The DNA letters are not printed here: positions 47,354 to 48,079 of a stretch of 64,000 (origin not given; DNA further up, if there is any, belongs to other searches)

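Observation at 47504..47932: Stand-alone bacterial SET-domain protein (142 aa)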

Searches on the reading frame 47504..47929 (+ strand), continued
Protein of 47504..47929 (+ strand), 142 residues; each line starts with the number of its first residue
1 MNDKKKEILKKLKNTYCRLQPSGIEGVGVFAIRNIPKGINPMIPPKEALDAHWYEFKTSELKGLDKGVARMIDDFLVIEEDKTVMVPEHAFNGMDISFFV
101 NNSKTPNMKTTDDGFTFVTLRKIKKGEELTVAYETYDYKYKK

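Call 65: list_cluster_members(proteins=[L006:5440-6792:+, L089:4070-5380:-, L007:5481-7796:+, L006:4538-4717:+, L007:7929-8768:+])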
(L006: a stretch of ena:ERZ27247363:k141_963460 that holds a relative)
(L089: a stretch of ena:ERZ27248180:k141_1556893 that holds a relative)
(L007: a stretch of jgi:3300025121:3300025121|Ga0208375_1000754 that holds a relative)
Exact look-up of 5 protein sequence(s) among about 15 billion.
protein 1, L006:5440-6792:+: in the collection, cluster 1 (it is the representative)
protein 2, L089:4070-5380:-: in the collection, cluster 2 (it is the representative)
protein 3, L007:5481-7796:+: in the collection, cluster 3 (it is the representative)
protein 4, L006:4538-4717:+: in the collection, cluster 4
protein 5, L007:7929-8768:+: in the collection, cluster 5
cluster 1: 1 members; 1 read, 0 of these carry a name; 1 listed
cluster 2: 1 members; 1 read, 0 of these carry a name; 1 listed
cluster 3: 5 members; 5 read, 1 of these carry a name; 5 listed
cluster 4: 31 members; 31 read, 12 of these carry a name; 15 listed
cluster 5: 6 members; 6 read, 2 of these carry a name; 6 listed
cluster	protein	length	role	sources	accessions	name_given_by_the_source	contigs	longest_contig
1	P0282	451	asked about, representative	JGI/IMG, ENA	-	-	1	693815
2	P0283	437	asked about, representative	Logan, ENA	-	-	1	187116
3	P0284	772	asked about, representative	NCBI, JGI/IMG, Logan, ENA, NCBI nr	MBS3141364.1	hypothetical protein J4405_04440 [Candidatus Woesearchaeota archaeon] | hypothetical protein [Candidatus Woesearchaeota archaeon]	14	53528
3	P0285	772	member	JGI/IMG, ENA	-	-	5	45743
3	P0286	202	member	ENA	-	-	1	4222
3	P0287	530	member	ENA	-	-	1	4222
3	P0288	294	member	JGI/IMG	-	-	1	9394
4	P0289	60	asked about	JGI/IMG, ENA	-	CxxC-x17-CxxC domain-containing protein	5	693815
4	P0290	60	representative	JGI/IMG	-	CxxC-x17-CxxC domain-containing protein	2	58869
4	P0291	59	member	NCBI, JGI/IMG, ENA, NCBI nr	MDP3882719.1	MAG: hypothetical protein Q8Q48_01550 [Candidatus Staskawiczbacteria bacterium] | DNA-directed RNA polymerase subunit RPC12/RpoP | hypothetical protein [Candidatus Staskawiczbacteria bacterium]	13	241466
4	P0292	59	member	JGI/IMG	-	CxxC-x17-CxxC domain-containing protein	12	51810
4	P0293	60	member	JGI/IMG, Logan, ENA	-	CxxC-x17-CxxC domain-containing protein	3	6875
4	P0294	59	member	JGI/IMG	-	CxxC-x17-CxxC domain-containing protein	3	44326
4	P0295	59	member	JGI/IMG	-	CxxC-x17-CxxC domain-containing protein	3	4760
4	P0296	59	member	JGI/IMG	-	CxxC-x17-CxxC domain-containing protein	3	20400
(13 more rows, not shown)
